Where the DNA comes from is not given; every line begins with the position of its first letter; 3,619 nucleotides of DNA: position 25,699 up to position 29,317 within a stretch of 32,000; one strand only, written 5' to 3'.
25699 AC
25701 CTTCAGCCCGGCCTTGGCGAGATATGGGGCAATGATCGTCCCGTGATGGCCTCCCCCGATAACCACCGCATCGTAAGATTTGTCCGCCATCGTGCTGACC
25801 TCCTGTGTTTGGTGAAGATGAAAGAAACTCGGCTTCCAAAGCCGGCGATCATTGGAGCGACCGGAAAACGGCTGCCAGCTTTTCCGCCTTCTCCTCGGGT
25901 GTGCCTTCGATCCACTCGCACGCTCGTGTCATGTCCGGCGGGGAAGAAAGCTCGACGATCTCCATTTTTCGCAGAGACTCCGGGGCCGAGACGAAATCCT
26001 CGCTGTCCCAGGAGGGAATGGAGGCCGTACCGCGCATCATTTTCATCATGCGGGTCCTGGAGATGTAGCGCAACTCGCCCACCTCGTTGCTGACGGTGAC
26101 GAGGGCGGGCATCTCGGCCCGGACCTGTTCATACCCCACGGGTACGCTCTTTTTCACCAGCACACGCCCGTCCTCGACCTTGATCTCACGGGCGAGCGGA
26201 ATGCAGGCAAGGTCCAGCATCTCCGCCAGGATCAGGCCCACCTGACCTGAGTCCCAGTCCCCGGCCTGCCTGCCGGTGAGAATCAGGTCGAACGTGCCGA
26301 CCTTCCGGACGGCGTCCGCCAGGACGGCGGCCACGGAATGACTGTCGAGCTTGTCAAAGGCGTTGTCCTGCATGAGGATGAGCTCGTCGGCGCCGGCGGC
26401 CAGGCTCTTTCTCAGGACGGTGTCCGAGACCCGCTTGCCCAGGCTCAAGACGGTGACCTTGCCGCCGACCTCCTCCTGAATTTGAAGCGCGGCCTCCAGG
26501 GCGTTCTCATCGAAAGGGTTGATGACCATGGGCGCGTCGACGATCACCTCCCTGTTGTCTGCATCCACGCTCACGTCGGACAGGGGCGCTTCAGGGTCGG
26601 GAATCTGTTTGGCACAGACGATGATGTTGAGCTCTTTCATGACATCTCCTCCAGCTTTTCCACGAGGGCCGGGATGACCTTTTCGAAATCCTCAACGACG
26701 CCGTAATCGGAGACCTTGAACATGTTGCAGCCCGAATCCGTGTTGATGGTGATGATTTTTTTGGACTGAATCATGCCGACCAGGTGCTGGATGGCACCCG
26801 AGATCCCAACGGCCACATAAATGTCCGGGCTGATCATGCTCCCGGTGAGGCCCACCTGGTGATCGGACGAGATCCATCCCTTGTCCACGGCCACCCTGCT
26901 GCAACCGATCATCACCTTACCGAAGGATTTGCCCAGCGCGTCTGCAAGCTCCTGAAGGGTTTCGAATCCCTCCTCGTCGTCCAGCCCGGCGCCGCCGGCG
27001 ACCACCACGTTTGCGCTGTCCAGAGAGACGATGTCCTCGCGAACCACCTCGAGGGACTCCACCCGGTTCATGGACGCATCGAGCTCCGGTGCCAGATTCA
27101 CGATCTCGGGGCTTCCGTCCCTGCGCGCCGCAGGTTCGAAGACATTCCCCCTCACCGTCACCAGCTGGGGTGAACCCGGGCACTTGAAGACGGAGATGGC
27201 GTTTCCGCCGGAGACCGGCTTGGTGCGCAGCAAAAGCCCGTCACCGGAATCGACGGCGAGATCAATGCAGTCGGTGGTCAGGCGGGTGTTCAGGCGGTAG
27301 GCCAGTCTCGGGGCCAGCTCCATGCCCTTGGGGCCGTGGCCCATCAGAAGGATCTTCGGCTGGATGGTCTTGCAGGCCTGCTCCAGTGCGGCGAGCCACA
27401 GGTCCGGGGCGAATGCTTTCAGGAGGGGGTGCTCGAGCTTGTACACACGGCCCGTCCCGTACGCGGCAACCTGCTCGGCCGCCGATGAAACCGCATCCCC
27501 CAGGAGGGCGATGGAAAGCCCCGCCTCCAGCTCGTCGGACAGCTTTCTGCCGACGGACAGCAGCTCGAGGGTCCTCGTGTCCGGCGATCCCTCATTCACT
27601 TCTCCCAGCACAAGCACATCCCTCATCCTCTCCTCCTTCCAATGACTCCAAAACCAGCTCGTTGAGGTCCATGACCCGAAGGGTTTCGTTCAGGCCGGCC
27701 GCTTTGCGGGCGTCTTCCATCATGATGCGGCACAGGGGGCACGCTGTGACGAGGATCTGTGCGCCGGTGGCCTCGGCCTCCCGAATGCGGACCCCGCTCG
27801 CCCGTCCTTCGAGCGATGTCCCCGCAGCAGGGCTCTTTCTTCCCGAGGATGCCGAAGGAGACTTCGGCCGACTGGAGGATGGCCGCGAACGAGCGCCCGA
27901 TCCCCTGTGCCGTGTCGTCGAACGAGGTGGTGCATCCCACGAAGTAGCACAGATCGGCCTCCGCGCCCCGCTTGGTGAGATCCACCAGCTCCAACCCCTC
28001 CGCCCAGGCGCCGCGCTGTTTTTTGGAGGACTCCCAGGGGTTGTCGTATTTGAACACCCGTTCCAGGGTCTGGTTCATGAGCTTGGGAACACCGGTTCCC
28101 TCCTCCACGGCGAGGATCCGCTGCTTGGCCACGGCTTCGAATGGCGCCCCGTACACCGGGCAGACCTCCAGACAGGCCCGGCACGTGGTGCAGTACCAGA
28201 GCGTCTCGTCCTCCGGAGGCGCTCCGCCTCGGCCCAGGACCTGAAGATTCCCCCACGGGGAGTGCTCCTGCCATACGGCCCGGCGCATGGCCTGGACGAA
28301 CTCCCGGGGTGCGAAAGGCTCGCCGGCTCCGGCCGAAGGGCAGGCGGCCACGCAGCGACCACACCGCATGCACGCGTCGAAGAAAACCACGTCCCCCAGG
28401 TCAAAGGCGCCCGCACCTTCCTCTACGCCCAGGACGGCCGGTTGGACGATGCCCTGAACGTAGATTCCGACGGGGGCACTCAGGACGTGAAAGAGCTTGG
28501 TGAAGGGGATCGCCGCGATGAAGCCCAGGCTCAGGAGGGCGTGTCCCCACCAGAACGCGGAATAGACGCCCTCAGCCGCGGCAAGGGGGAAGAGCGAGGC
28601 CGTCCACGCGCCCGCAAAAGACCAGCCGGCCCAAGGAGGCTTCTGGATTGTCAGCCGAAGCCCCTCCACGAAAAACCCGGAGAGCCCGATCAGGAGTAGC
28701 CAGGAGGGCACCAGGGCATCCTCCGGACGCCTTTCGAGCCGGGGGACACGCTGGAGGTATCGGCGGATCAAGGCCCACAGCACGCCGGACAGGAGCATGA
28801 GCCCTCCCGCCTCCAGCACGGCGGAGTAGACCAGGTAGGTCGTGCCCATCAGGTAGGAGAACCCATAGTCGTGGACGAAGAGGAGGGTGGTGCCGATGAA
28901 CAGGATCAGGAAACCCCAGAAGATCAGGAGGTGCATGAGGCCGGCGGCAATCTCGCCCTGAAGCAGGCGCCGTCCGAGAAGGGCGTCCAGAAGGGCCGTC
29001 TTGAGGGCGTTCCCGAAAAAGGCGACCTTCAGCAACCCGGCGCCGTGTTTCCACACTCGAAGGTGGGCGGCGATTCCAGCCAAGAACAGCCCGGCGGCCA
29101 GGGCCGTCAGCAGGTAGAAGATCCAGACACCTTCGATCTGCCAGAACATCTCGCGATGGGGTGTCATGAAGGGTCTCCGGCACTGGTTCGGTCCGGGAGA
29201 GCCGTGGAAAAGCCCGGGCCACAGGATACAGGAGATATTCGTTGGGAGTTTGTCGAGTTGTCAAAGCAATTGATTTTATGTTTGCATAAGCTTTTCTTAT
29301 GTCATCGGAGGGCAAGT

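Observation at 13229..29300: Three copies of a fixed-geometry operator-promoter module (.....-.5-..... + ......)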

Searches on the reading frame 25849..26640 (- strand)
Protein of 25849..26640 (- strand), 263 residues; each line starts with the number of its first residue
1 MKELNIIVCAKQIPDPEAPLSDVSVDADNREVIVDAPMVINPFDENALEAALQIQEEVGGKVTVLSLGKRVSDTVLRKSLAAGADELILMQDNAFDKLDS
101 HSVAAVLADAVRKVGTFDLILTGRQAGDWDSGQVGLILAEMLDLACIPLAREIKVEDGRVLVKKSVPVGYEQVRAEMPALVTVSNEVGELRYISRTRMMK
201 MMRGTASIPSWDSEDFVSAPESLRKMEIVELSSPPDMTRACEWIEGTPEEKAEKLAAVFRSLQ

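Call 12: search_protein_families(library=pfam, proteins=[window:25849-26640:-])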
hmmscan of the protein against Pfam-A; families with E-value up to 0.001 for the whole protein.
window:25849-26640:- (263 aa): 1 family
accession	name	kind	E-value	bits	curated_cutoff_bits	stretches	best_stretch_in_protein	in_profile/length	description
PF01012.27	ETF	-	4.1e-34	118.4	26.7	1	36-196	9-168/181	Electron transfer flavoprotein domain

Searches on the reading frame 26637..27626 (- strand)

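Call 12: search_protein_families(library=pfam, proteins=[window:26637-27626:-])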
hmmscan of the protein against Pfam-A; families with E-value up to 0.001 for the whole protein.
window:26637-27626:- (329 aa): 2 families
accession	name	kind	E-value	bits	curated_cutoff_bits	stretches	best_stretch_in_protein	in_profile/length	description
PF01012.27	ETF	-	1.5e-32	113.3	26.7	1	4-180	1-178/181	Electron transfer flavoprotein domain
PF00766.25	ETF_alpha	-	1.5e-30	105.4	27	1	202-285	2-80/81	Electron transfer flavoprotein FAD-binding domain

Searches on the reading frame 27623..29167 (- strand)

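Call 12: search_protein_families(library=pfam, proteins=[window:27623-29167:-])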
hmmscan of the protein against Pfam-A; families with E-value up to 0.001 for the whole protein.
window:27623-29167:- (514 aa): 11 families
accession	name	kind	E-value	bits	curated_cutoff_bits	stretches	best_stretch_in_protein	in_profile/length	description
PF13183.11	Fer4_8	-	1e-10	42.5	27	1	264-338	3-66/68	4Fe-4S dicluster domain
PF13187.11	Fer4_9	-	3.3e-09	37.1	27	1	265-338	1-49/52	4Fe-4S dicluster domain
PF13237.11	Fer4_10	-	1.3e-07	31.9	25.5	1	264-337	7-53/53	4Fe-4S dicluster domain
PF02665.19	Nitrate_red_gam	-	1.7e-07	31.6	22.9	1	84-235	53-206/217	Nitrate reductase gamma subunit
PF12797.12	Fer4_2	-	1.4e-06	28.3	24.5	1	261-278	5-22/22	4Fe-4S binding domain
PF00037.32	Fer4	-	4.8e-06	26.6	21.1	1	260-277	2-19/24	4Fe-4S binding domain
PF12838.12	Fer4_7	-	1.2e-05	26.1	27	1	266-338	2-50/52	4Fe-4S dicluster domain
PF12800.12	Fer4_4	-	8.4e-05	23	24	0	264-277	2-15/17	4Fe-4S binding domain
PF14697.11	Fer4_21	-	8.7e-05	23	35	0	325-339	40-54/59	4Fe-4S dicluster domain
PF12798.12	Fer4_3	-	0.00014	22.9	27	0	326-340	1-14/15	4Fe-4S binding domain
PF13534.11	Fer4_17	-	0.00057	20.8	22.2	0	265-337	1-57/61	4Fe-4S dicluster domain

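Call 81: search_protein_families(library=ncbifam, proteins=[window:27623-29167:-], max_evalue=0.00001)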
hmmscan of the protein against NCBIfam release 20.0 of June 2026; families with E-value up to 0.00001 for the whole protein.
window:27623-29167:- (514 aa): 9 families
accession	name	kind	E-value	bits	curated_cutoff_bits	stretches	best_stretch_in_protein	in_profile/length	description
NF004898.0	PRK06259.1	equivalog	3e-13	49.2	385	1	263-458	133-313/488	fumarate reductase (CoM/CoB) subunit TfrB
NF038018.1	qmoC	equivalog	4.5e-11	42.8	300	0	14-173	154-319/360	quinone-interacting membrane-bound oxidoreductase complex subunit QmoC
TIGR03290.1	CoB_CoM_SS_C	equivalog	3.7e-10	39.9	160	1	264-373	2-94/144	CoB--CoM heterodisulfide reductase subunit C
NF041779.1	hetero_SS_HdrC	equivalog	8.9e-09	35.1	350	1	261-364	28-114/198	ferredoxin:CoB-CoM heterodisulfide reductase subunit HdrC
NF041890.1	hdrC_Methbact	equivalog_domain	2.3e-08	33.8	270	1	265-364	30-112/192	ferredoxin:CoB-CoM heterodisulfide reductase subunit HdrC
TIGR00384.1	dhsB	subfamily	4.8e-08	32.7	88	1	263-349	139-221/222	succinate dehydrogenase and fumarate reductase iron-sulfur protein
NF009226.0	PRK12576.1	equivalog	7.8e-08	32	344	1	263-357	153-236/317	succinate dehydrogenase/fumarate reductase iron-sulfur subunit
NF008369.0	PRK11168.1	equivalog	1.4e-07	30.8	278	0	349-449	131-208/401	anaerobic glycerol-3-phosphate dehydrogenase subunit C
NF004616.0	PRK05950.1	subfamily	7.3e-06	25.3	228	0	264-354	147-234/238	succinate dehydrogenase iron-sulfur subunit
